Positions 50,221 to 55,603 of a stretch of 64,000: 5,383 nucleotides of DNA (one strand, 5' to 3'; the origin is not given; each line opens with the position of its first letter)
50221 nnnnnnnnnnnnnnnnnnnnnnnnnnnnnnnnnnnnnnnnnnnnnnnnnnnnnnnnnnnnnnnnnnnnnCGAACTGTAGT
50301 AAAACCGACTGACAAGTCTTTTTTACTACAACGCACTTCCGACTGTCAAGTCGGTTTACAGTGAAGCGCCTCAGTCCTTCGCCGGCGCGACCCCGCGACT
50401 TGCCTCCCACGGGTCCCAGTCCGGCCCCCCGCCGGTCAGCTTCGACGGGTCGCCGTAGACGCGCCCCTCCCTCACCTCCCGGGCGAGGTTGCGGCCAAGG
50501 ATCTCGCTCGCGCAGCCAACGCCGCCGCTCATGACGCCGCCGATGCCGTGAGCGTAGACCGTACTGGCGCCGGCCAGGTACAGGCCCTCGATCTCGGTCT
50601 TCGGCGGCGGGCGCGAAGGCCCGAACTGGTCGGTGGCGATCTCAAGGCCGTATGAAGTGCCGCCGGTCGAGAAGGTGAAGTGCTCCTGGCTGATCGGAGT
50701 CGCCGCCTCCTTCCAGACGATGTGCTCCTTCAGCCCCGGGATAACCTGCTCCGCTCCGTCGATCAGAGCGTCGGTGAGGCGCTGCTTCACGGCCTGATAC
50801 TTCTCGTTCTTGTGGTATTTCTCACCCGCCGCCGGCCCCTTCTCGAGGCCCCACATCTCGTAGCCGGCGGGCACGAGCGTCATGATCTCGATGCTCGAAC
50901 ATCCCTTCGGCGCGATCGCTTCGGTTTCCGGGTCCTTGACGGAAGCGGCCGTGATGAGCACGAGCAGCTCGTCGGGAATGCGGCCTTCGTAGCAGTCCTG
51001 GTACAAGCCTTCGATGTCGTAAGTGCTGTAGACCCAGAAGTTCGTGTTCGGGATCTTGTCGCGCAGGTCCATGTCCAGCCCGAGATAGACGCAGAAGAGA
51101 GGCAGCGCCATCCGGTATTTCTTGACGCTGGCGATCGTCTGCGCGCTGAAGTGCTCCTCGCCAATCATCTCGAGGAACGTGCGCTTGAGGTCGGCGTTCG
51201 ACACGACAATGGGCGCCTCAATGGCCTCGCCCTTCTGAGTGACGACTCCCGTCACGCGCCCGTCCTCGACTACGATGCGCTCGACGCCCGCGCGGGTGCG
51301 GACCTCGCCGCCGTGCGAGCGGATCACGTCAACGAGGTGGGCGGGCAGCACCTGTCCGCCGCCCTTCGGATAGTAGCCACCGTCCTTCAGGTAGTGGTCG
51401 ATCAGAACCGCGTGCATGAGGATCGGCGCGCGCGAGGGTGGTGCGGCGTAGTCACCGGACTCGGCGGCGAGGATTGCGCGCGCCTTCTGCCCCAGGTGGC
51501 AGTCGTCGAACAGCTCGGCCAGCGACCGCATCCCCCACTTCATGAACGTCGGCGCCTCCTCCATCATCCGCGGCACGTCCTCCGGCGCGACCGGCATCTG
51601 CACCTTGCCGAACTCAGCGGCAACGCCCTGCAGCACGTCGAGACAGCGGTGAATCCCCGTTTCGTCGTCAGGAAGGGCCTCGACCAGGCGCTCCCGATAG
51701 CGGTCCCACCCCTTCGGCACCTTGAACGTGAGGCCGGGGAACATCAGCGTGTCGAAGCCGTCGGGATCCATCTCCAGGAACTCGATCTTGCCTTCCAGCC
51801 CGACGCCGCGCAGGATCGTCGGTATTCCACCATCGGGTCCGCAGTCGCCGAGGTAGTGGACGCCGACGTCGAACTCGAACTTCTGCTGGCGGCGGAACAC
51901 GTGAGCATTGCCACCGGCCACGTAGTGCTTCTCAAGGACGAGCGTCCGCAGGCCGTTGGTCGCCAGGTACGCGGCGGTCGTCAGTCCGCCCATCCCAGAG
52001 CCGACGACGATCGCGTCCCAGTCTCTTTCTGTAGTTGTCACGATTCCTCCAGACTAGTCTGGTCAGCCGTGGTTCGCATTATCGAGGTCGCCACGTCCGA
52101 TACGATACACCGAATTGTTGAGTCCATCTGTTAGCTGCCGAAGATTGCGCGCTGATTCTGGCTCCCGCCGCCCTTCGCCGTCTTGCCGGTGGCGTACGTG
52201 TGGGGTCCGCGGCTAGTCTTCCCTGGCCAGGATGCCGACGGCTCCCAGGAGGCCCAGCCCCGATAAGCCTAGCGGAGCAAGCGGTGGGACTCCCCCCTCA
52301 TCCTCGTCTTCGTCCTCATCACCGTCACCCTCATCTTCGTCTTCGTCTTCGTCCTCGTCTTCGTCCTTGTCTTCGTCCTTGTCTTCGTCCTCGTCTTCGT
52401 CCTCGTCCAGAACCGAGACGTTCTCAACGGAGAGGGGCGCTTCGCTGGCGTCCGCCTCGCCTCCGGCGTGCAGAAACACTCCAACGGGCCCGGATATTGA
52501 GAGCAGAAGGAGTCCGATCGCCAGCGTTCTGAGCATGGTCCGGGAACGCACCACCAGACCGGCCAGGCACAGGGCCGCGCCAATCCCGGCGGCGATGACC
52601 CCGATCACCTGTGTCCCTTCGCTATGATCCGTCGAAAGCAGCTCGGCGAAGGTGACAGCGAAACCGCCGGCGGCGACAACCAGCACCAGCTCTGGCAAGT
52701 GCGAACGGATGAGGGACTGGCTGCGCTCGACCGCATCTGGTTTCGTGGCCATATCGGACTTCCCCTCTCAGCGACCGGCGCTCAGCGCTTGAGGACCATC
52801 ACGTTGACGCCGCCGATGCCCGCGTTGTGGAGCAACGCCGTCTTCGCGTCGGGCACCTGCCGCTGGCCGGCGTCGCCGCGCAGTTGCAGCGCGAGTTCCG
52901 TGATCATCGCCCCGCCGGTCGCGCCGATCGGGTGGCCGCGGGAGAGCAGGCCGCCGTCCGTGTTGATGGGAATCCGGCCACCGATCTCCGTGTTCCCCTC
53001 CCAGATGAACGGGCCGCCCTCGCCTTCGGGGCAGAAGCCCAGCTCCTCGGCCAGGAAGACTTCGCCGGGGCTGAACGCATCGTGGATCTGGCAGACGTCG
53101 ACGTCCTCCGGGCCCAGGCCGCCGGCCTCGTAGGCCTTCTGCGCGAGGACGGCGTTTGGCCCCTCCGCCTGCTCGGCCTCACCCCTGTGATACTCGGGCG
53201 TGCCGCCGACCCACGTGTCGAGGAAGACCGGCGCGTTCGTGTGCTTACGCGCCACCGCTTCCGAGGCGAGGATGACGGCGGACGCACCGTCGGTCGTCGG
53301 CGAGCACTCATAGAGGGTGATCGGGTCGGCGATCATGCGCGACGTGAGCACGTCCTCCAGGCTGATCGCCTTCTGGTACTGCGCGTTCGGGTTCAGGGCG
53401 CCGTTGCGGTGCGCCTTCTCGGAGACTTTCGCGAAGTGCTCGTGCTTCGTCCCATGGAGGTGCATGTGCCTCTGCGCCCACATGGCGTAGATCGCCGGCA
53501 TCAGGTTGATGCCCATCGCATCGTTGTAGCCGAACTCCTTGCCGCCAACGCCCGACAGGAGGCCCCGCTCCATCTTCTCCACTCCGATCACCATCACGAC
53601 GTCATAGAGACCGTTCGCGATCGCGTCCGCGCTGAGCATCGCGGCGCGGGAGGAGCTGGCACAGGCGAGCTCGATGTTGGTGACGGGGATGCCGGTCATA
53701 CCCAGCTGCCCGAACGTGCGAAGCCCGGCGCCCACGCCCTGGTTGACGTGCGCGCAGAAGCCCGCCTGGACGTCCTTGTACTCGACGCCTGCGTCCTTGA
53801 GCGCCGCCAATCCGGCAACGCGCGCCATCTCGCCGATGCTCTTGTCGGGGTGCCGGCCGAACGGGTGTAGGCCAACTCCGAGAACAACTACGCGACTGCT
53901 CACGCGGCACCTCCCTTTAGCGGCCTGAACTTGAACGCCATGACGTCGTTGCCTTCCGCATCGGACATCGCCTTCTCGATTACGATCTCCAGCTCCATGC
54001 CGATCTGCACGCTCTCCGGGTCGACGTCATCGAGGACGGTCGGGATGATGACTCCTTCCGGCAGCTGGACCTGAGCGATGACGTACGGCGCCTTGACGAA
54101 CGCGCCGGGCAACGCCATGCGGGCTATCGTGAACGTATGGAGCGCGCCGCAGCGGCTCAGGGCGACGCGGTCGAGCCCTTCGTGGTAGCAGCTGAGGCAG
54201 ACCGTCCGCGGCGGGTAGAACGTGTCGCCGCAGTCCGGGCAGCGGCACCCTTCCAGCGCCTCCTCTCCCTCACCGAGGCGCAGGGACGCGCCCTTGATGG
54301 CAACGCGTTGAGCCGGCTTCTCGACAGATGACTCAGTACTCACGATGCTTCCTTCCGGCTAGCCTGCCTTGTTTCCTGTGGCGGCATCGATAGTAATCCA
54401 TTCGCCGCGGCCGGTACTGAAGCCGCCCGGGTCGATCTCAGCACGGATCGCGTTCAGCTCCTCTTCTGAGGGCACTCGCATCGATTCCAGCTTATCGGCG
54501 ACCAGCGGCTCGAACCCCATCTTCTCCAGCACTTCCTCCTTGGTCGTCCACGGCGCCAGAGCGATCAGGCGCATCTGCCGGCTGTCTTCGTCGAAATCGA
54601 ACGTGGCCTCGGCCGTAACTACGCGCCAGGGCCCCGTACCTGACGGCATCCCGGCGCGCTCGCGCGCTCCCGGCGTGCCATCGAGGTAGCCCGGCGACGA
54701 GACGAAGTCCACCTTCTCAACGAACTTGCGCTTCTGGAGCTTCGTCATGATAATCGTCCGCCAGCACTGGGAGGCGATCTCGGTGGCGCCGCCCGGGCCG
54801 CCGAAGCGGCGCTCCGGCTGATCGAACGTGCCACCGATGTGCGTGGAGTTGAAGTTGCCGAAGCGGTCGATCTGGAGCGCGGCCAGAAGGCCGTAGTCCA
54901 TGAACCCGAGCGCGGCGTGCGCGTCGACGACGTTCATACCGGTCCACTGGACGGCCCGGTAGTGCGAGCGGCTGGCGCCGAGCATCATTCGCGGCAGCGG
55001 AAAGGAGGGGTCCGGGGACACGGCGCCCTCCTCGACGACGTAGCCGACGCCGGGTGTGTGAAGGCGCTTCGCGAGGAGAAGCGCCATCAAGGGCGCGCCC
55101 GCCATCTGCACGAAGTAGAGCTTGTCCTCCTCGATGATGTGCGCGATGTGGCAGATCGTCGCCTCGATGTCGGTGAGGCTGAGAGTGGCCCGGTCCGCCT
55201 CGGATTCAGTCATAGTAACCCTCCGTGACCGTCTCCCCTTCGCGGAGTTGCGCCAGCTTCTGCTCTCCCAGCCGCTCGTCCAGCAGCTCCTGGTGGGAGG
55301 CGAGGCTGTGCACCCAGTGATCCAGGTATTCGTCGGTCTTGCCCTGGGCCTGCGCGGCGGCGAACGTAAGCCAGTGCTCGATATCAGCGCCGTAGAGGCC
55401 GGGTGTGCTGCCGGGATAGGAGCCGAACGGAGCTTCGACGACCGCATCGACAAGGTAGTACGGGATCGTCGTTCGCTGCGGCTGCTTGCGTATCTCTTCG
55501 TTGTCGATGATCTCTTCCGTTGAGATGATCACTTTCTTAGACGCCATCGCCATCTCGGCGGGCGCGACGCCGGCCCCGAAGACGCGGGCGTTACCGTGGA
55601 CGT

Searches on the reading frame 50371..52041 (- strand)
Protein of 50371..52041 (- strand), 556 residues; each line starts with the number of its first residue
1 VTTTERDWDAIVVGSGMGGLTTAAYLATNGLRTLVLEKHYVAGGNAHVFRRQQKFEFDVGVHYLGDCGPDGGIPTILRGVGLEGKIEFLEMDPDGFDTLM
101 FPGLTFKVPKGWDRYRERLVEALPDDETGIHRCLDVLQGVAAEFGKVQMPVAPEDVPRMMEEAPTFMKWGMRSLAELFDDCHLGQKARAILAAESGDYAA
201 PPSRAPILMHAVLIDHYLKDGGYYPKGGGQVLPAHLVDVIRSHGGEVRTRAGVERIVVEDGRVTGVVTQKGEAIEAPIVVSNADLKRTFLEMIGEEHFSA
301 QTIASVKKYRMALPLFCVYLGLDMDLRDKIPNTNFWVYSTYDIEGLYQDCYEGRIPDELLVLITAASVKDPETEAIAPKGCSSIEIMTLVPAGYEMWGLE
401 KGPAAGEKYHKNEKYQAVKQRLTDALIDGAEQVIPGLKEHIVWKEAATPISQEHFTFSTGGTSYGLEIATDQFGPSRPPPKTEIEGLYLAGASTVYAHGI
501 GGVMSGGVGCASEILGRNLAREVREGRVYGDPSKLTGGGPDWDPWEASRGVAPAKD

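Call 19: search_protein_families(library=pfam, proteins=[window:50371-52041:-], max_evalue=0.00001)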
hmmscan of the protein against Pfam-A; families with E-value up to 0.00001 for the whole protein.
window:50371-52041:- (556 aa): 5 families
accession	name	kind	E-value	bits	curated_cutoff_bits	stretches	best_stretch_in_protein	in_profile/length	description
PF01593.30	Amino_oxidase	-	2.4e-17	63.8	19.8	1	17-285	1-256/443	Flavin containing amine oxidoreductase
PF13450.12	NAD_binding_8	-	5.3e-13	49.5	21.9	1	12-68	1-56/68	NAD(P)-binding Rossmann-like domain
PF01266.30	DAO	-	5.7e-13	49.5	27.9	1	9-45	1-38/353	FAD dependent oxidoreductase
PF00890.30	FAD_binding_2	-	1.8e-10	41.1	20.4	1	9-47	1-39/414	FAD binding domain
PF01946.23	Thi4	-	1.7e-06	27.9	26.2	0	8-46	18-57/235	Thi4 family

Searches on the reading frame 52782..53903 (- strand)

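Call 19: search_protein_families(library=pfam, proteins=[window:52782-53903:-], max_evalue=0.00001)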
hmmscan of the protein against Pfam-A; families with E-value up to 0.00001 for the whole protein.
window:52782-53903:- (373 aa): 3 families
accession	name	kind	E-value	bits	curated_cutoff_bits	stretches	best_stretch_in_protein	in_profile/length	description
PF22691.2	Thiolase_C_1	-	4.7e-41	140.3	28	1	254-363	24-132/144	Thiolase C-terminal domain-like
PF00108.29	Thiolase_N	-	3.3e-15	56.6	26.4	1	6-215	2-259/260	Thiolase, N-terminal domain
PF02803.24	Thiolase_C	-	2.1e-09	37.5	27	1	253-348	27-104/123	Thiolase, C-terminal domain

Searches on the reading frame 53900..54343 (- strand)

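Call 19: search_protein_families(library=pfam, proteins=[window:53900-54343:-], max_evalue=0.00001)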
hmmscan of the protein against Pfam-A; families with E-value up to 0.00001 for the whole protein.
window:53900-54343:- (147 aa): 2 families
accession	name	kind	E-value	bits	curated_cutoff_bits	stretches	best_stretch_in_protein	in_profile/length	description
PF01796.24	OB_ChsH2_C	-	3.3e-15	56.2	27.1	1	60-122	2-64/65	ChsH2, C-terminal OB-fold domain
PF12172.15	zf-ChsH2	-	4e-07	30.2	23.2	1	27-52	6-31/37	ChsH2, rubredoxin-like zinc ribbon domain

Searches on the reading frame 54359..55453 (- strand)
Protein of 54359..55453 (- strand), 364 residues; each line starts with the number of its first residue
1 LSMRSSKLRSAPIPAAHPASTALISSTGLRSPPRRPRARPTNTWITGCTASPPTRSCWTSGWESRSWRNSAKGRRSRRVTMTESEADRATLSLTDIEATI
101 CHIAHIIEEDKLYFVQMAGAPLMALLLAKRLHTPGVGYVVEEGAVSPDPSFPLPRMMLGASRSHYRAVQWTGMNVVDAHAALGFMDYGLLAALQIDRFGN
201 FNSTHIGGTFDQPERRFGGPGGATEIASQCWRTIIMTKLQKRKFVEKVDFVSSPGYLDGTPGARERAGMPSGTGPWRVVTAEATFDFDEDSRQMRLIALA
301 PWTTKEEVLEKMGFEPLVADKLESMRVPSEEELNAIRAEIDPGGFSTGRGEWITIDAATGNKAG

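Call 72: search_protein_families(library=pfam, proteins=[window:54359-55453:-], max_evalue=0.001)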
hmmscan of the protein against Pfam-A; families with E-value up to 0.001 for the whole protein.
window:54359-55453:- (364 aa): 1 family
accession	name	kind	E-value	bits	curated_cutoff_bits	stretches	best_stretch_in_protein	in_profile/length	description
PF01144.29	CoA_trans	-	3.3e-13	50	23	1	183-310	99-216/217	Coenzyme A transferase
